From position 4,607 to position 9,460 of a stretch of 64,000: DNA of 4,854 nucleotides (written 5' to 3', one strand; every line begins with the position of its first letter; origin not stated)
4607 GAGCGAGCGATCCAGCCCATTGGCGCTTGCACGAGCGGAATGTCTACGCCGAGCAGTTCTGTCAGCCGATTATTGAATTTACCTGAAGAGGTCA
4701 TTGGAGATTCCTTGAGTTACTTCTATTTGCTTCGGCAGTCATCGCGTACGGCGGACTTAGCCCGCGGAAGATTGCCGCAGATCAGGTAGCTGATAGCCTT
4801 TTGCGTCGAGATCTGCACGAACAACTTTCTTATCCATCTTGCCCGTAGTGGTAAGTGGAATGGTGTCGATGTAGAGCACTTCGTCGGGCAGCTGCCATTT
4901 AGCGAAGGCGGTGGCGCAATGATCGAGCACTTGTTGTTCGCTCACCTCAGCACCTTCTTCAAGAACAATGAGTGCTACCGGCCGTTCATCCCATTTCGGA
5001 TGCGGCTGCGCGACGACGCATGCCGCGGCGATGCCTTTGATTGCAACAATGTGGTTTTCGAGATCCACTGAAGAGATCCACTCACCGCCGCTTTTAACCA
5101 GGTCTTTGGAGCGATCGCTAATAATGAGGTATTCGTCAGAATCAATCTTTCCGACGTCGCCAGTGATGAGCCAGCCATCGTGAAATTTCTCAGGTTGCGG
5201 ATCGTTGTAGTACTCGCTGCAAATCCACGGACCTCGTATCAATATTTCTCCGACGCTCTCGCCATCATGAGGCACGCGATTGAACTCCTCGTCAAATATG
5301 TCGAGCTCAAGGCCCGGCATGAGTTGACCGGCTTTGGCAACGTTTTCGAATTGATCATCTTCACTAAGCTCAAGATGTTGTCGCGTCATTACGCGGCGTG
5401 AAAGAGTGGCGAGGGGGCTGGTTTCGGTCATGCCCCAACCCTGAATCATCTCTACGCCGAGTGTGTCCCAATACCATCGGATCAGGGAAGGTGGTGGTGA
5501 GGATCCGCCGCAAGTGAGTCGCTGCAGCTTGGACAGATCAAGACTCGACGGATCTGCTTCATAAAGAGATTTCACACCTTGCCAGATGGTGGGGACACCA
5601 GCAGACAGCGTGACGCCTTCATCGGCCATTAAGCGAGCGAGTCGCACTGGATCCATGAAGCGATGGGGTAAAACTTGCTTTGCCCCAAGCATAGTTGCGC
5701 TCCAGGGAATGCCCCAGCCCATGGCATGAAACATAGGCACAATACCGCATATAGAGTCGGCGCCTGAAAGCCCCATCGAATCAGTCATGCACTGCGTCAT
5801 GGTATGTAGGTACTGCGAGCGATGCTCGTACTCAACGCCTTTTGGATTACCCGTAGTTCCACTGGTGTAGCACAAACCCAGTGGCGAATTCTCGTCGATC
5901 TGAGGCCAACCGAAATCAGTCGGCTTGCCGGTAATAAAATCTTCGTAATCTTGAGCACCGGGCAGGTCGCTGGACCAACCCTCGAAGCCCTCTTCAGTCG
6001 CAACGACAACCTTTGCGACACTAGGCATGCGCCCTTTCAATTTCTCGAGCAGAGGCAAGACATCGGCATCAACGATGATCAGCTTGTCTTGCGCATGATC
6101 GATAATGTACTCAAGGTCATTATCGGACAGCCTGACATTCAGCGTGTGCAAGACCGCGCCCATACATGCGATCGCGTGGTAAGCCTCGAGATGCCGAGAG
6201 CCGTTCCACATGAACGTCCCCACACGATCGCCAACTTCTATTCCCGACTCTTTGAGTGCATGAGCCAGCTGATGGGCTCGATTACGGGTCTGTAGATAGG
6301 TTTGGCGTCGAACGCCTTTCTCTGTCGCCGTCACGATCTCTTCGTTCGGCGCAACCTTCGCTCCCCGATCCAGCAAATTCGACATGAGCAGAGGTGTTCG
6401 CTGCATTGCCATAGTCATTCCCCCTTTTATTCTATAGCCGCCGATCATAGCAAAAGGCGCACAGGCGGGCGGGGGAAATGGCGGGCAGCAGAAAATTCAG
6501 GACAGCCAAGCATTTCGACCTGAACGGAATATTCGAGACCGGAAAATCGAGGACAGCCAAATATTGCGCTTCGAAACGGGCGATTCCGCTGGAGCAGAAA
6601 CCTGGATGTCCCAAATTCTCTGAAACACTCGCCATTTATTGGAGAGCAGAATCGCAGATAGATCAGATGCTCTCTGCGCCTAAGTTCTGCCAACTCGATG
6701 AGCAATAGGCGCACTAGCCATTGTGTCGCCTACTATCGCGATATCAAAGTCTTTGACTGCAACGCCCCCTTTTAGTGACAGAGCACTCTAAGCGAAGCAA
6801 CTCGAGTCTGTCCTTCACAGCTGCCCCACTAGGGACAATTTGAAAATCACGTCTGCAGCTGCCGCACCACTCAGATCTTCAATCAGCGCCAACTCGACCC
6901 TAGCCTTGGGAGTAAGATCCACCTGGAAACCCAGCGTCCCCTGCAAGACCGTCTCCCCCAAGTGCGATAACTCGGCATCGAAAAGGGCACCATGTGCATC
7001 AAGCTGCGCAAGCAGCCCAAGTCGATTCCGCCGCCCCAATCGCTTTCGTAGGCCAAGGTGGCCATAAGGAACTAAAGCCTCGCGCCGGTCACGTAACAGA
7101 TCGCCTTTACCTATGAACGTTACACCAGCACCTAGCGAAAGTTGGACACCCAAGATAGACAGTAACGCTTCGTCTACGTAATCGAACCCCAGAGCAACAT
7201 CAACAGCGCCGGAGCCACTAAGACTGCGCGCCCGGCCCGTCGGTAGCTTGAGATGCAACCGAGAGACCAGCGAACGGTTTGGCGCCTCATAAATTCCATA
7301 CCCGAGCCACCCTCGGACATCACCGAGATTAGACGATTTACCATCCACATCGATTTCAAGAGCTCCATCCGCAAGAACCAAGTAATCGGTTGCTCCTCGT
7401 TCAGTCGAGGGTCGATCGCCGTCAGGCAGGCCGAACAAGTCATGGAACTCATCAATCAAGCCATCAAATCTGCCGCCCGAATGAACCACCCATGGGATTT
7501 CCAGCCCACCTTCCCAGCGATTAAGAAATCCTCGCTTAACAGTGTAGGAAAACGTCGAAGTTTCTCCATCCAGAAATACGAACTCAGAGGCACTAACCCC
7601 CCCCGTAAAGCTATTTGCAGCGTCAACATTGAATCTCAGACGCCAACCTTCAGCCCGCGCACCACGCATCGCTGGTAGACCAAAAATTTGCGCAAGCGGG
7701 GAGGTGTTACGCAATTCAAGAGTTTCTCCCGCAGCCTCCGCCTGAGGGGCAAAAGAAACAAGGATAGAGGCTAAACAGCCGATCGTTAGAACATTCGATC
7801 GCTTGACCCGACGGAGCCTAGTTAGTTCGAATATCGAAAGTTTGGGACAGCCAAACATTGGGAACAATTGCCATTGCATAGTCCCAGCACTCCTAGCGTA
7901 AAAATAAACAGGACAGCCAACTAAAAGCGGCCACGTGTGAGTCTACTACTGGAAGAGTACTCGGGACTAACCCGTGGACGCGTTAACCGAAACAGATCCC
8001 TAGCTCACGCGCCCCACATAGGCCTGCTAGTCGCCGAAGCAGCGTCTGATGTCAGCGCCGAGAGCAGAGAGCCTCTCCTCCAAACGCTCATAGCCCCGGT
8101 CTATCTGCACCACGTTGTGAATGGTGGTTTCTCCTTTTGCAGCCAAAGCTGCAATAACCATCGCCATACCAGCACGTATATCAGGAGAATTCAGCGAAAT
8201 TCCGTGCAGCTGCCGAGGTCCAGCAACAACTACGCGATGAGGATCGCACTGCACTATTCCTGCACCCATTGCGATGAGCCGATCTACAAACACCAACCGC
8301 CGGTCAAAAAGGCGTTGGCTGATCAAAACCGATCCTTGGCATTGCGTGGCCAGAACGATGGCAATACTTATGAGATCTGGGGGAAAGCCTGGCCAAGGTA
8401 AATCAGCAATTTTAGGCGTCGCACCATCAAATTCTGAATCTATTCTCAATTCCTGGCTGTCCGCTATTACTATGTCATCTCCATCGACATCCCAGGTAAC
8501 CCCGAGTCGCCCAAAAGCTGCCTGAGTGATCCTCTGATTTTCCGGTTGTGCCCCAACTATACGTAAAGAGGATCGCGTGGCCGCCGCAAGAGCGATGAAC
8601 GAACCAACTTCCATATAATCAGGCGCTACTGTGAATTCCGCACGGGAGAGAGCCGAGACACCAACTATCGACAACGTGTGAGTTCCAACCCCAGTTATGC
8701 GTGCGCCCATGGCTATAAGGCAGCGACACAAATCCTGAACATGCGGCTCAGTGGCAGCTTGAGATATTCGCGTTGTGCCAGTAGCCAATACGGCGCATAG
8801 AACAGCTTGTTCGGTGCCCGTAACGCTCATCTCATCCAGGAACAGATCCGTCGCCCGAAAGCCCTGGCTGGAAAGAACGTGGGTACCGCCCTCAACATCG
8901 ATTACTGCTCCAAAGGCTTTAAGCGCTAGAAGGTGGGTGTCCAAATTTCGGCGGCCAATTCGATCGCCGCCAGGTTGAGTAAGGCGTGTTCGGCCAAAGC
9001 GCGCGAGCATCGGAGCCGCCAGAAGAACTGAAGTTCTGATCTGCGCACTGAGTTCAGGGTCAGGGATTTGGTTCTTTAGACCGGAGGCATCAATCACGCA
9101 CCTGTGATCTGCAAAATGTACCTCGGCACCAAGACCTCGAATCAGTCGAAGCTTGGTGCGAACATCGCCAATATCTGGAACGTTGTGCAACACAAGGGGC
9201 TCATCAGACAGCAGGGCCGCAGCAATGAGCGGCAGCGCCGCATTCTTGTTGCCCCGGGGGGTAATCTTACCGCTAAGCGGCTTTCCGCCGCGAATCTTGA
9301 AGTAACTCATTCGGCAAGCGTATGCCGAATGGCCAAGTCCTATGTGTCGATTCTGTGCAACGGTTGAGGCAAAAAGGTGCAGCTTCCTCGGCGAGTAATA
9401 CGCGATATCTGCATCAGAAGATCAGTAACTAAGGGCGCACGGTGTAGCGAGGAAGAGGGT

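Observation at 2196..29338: Dispersed intergenic repeat family with the near-invariant core GGACA(G/T)CC: about two dozen copies, confined to the left half of the window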

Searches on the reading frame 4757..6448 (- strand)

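Call 8: search_protein_families(library=ncbifam, proteins=[window:4757-6448:-])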
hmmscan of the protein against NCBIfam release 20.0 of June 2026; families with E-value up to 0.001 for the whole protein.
window:4757-6448:- (563 aa): 106 families (the best 25 are shown)
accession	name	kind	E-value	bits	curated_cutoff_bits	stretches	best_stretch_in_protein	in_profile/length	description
NF005426.0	PRK07008.1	equivalog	8.3e-172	572.6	822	1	11-556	5-542/545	3-(methylthio)propionyl-CoA ligase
NF004837.0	PRK06187.1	subfamily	1.3e-171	571.5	476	1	14-551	2-526/531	long-chain-fatty-acid--CoA ligase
NF004674.0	PRK06018.1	subfamily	1.4e-165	552.2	766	1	13-556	3-541/544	long-chain-fatty-acid--CoA ligase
NF004143.0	PRK05620.1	equivalog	1.2e-119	400.3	852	1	11-554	1-562/576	long-chain fatty-acid--CoA ligase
NF006020.0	PRK08162.1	subfamily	8.1e-104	347.9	677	1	19-548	18-539/545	acyl-CoA synthetase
NF006182.0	PRK08316.1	subfamily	1e-80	271.8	663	1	21-548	12-518/523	fatty acyl-CoA synthetase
NF005307.0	PRK06839.1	equivalog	1.3e-74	251.7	748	1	29-542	11-488/496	o-succinylbenzoate--CoA ligase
NF009233.0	PRK12583.1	subfamily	1.3e-68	231.8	832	1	22-544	20-547/558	fatty acid CoA ligase family protein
NF005857.1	PRK07786.1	exception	1.3e-67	228.4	733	1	24-545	13-510/513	fatty-acid--CoA ligase FadD5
NF002966.0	PRK03640.1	equivalog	1.5e-66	224.9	556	1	22-545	4-478/483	o-succinylbenzoate--CoA ligase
NF005801.1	PRK07656.1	equivalog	1.3e-65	222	657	1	39-543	17-499/500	FadD3 family acyl-CoA ligase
NF004114.0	PRK05605.1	equivalog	2e-62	211.4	766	2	182-550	216-572/575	long-chain-fatty-acid--CoA ligase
NF052269.1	Staph_lig_FadD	equivalog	3.3e-62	210.5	650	1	30-547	10-493/499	long-chain-fatty-acid--CoA ligase FadD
NF005676.0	PRK07470.1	equivalog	3.4e-60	204.2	774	1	9-552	10-534/544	acyl-CoA synthetase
NF005702.0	PRK07514.1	subfamily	5.1e-60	203.3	558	1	35-546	17-499/506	malonyl-CoA synthase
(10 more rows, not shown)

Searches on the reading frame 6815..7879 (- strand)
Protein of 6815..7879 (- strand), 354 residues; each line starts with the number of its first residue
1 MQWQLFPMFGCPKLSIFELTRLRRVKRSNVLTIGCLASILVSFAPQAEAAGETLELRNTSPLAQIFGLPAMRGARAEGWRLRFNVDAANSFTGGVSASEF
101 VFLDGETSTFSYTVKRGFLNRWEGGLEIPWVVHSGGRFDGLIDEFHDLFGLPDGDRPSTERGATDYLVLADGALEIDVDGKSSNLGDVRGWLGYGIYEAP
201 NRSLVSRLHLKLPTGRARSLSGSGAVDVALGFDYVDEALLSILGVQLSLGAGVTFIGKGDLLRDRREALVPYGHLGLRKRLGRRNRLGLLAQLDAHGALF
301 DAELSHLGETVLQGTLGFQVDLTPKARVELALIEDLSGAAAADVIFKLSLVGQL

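Call 8: search_protein_families(library=ncbifam, proteins=[window:6815-7879:-])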
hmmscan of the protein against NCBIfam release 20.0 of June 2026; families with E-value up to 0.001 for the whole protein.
window:6815-7879:- (354 aa): 0 families

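Call 60: search_protein_families(library=pfam, max_evalue=1, proteins=[window:6815-7879:-])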
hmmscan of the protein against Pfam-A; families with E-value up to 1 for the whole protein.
window:6815-7879:- (354 aa): 1 family
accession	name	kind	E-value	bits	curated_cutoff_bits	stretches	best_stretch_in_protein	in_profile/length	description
PF11383.14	DUF3187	-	6e-37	127.9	24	1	53-350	25-316/320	Protein of unknown function (DUF3187)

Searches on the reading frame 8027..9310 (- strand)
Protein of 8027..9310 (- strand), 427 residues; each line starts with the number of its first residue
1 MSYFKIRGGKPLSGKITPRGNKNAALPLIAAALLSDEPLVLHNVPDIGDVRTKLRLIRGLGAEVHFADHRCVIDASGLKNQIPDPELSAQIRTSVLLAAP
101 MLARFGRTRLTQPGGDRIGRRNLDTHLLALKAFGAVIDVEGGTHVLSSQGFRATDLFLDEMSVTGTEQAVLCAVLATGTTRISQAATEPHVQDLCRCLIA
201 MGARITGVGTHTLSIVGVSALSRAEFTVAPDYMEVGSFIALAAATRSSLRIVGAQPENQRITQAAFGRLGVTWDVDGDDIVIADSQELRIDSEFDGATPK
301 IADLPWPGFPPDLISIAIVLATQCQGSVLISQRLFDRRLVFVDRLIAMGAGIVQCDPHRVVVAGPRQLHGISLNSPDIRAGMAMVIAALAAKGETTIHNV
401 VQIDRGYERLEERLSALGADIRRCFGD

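Call 8: search_protein_families(library=ncbifam, proteins=[window:8027-9310:-])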
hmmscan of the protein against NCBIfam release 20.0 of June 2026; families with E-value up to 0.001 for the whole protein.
window:8027-9310:- (427 aa): 6 families
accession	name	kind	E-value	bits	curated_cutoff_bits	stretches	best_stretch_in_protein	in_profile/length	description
NF006873.0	PRK09369.1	subfamily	7.6e-140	466.3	297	1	1-423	1-416/419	UDP-N-acetylglucosamine 1-carboxyvinyltransferase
TIGR01072.1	murA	equivalog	4e-133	444.2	392.7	1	1-423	1-416/416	UDP-N-acetylglucosamine 1-carboxyvinyltransferase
NF009470.0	PRK12830.1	equivalog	1.5e-97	327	552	1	1-423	1-414/417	UDP-N-acetylglucosamine 1-carboxyvinyltransferase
TIGR01356.1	aroA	equivalog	4.7e-17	61.9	287.25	1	14-407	1-402/415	3-phosphoshikimate 1-carboxyvinyltransferase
NF011381.1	PRK14806.1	equivalog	8.9e-11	40.7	902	1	3-420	303-729/733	bifunctional prephenate dehydrogenase/3-phosphoshikimate 1-carboxyvinyltransferase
NF008816.0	PRK11860.1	equivalog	2.7e-05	22.5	943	0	340-402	280-343/662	bifunctional 3-phosphoshikimate 1-carboxyvinyltransferase/cytidylate kinase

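Call 11: find_encoding_contigs(protein=window:8027-9310:-, flank=10000, max_places=6)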
Protein window:8027-9310:- (427 aa): 4 contigs read that carry it; 3 places shown.
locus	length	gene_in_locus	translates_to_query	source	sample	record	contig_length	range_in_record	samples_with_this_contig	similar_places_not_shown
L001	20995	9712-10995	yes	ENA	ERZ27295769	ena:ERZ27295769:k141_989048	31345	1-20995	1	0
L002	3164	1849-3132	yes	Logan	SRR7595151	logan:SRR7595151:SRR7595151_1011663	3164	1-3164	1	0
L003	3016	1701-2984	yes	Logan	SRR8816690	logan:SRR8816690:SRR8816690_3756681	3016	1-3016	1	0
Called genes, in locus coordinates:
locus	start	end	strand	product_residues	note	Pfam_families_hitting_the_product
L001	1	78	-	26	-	?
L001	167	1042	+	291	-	PF00701:DHDPS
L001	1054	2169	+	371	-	PF06804:BamC_C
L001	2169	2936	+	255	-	PF00753:Lactamase_B, PF23023:Anti-Pycsar_Apyc1, PF12706:Lactamase_B_2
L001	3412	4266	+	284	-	PF00085:Thioredoxin, PF13432:TPR_16 (faint), PF13174:TPR_6 (faint), PF14559:TPR_19, PF14561:TPR_20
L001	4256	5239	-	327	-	-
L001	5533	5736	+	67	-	-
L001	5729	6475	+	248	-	PF13672:PP2C_2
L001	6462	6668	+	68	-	-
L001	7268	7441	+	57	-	-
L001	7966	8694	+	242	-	PF00117:GATase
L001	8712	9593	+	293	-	PF19795:DUF6279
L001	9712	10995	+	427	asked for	PF00275:EPSP_synthase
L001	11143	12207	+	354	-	PF11383:DUF3187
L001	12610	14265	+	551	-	PF00501:AMP-binding, PF13193:AMP-binding_C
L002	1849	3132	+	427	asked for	PF00275:EPSP_synthase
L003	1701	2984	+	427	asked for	PF00275:EPSP_synthase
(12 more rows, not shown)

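Call 19: find_homologous_proteins(query=window:8027-9310:-, max_evalue=1e-100)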
Query window:8027-9310:- (427 aa): 7823 proteins with E <= 1e-100 among 8000 candidates; the best 120 are listed.
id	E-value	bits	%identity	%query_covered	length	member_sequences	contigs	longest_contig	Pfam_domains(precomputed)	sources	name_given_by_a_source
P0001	1.8e-277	938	100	100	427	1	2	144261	PF00275.26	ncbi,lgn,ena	-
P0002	1.6e-250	849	91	100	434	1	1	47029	PF00275.26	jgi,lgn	-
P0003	3.7e-248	841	90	100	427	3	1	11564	PF00275.26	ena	-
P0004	9.8e-239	810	85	100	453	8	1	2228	PF00275.26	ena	-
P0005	2.7e-235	799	85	99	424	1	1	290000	PF00275.26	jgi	-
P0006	4.2e-210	716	77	99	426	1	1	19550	PF00275.26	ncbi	-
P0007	3.1e-208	710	75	99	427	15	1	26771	PF00275.26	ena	-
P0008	6.2e-208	709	76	99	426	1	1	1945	PF00275.26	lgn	-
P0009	2.7e-202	690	73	100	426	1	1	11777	PF00275.26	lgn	-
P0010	3.6e-196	670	72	99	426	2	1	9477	PF00275.26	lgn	-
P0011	1.6e-188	645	71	99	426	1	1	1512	PF00275.26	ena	-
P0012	3.1e-186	637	72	95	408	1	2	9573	PF00275.26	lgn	-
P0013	7.0e-185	633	73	95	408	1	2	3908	PF00275.26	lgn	-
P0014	9.7e-181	619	66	99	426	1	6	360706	PF00275.26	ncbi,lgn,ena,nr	ncbi:MAG: UDP-N-acetylglucosamine 1-carboxyvinyltransferase [Gammaproteobacteria bacterium]|nr:UDP-N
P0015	7.6e-180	616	71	95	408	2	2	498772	PF00275.26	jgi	-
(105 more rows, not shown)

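Call 20: find_encoding_contigs(protein=P0002, flank=10000, max_places=2)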
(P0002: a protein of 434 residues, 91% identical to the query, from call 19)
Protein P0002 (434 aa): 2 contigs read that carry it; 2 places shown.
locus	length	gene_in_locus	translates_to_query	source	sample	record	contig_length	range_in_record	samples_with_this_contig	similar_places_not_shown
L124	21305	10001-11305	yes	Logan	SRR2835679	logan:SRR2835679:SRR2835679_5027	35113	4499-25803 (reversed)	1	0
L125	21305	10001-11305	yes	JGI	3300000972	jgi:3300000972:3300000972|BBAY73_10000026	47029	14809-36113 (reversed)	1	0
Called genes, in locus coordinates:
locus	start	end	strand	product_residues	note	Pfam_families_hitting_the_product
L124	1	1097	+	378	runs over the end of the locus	PF01594:AI-2E_transport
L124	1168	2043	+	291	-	PF00701:DHDPS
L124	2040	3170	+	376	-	PF06804:BamC_C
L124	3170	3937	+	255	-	PF00753:Lactamase_B, PF23023:Anti-Pycsar_Apyc1, PF12706:Lactamase_B_2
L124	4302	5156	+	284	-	PF00085:Thioredoxin, PF13432:TPR_16 (faint), PF14559:TPR_19, PF13431:TPR_17 (faint), PF14561:TPR_20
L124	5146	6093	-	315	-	-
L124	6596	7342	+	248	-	PF00481:PP2C (faint), PF13672:PP2C_2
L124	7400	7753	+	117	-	-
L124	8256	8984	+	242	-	PF00117:GATase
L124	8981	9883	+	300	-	PF19795:DUF6279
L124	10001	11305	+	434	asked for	PF00275:EPSP_synthase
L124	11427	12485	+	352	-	PF11383:DUF3187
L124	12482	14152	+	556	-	PF00890:FAD_binding_2 (weak), PF01266:DAO, PF12831:FAD_oxidored (weak), PF13450:NAD_binding_8 (weak), PF16901:DAO_C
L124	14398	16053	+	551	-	PF00501:AMP-binding, PF13193:AMP-binding_C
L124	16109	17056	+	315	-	PF00478:IMPDH, PF03060:NMO, PF01070:FMN_dh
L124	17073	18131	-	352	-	PF01212:Beta_elim_lyase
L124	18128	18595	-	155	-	PF10604:Polyketide_cyc2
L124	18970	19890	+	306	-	PF08668:HDOD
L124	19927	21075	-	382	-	PF01070:FMN_dh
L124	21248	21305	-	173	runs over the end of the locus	PF17874:TPR_MalT, PF07719:TPR_2 (faint), PF13181:TPR_8 (faint), PF13428:TPR_14 (faint), PF13432:TPR_16, PF14559:TPR_19 (weak)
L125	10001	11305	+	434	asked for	PF00275:EPSP_synthase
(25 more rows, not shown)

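Call 21: find_encoding_contigs(protein=P0005, flank=10000, max_places=2)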
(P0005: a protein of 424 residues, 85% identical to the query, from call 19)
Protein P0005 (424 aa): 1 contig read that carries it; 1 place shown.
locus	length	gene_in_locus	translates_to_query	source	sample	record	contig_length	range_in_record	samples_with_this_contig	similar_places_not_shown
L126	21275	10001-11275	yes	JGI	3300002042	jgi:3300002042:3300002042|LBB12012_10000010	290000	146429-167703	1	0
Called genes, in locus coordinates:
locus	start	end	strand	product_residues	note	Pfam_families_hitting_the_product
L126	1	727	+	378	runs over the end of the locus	PF01594:AI-2E_transport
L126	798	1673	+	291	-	PF00701:DHDPS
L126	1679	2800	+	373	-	PF06804:BamC_C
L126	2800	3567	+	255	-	PF00753:Lactamase_B, PF23023:Anti-Pycsar_Apyc1, PF12706:Lactamase_B_2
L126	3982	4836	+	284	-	PF00085:Thioredoxin, PF13432:TPR_16 (faint), PF13428:TPR_14 (faint), PF14559:TPR_19, PF14561:TPR_20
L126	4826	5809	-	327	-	-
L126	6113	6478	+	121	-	-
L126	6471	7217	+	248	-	PF00481:PP2C (weak), PF13672:PP2C_2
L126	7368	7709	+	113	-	-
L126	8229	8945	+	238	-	PF00117:GATase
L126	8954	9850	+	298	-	PF19795:DUF6279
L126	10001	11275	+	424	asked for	PF00275:EPSP_synthase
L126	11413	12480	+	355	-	PF11383:DUF3187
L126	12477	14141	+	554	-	PF01266:DAO, PF13450:NAD_binding_8 (faint), PF16901:DAO_C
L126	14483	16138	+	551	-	PF00501:AMP-binding, PF13193:AMP-binding_C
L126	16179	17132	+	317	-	PF00478:IMPDH, PF03060:NMO, PF01070:FMN_dh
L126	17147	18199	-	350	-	PF01212:Beta_elim_lyase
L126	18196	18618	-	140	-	PF10604:Polyketide_cyc2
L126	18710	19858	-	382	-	PF01070:FMN_dh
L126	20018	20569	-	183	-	PF17874:TPR_MalT, PF13428:TPR_14 (faint), PF13432:TPR_16 (weak), PF14559:TPR_19 (weak)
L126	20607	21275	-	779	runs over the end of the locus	PF14814:UB2H, PF00912:Transgly, PF00905:Transpeptidase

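Call 22: find_encoding_contigs(protein=P0006, flank=10000, max_places=2)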
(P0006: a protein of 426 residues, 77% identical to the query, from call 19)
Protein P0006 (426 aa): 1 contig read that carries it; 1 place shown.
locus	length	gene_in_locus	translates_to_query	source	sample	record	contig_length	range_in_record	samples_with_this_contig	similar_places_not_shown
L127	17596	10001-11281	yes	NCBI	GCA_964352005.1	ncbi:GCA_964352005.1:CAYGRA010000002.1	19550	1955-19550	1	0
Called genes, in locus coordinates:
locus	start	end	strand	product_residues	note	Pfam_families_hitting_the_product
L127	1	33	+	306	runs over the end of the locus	PF00085:Thioredoxin, PF13428:TPR_14 (faint), PF14559:TPR_19, PF14561:TPR_20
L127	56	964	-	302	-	-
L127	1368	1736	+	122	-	PF00498:FHA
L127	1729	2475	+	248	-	PF00481:PP2C (faint), PF13672:PP2C_2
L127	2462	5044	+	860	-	PF00069:Pkinase, PF07714:PK_Tyr_Ser-Thr, PF03109:ABC1, PF03781:FGE-sulfatase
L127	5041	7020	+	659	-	PF08479:POTRA_2, PF03865:ShlB (faint)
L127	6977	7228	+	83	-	-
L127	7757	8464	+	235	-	PF00117:GATase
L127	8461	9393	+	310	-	PF19795:DUF6279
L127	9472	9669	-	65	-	PF04024:PspC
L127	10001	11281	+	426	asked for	PF00275:EPSP_synthase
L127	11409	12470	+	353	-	PF11383:DUF3187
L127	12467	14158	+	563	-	PF01266:DAO, PF16901:DAO_C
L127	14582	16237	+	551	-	PF00501:AMP-binding, PF13193:AMP-binding_C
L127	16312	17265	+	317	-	PF00478:IMPDH, PF03060:NMO, PF01070:FMN_dh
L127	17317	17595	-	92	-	?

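Call 62: search_protein_families(library=ncbifam, max_evalue=1, proteins=[L124:5146-6093:-, L126:4826-5809:-, L127:56-964:-])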
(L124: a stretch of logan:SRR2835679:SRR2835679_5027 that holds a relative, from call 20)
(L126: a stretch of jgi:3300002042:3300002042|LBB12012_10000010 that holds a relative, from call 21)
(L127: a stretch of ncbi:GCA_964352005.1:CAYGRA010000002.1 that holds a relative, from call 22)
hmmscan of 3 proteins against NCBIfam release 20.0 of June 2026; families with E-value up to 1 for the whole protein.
L124:5146-6093:- (315 aa): 1 family
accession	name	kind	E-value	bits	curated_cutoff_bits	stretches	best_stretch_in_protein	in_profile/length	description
NF047646.1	REP_Tyr_transpos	equivalog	2.1e-07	30.9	80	1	33-191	20-138/146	REP-associated tyrosine transposase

L126:4826-5809:- (327 aa): 2 families
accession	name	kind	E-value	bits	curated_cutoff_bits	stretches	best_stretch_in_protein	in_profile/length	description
NF047646.1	REP_Tyr_transpos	equivalog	2.2e-07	30.9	80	1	55-205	30-140/146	REP-associated tyrosine transposase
TIGR02741.1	TraQ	equivalog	0.1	12.8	111.6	0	100-133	55-87/93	type-F conjugative transfer system pilin chaperone TraQ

L127:56-964:- (302 aa): 2 families
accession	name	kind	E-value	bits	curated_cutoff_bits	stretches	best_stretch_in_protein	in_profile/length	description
NF047646.1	REP_Tyr_transpos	equivalog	3.5e-08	33.4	80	2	132-189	72-136/146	REP-associated tyrosine transposase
TIGR02933.1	nifM_nitrog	equivalog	0.023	14.6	168.2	1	87-162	103-178/256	nitrogen fixation protein NifM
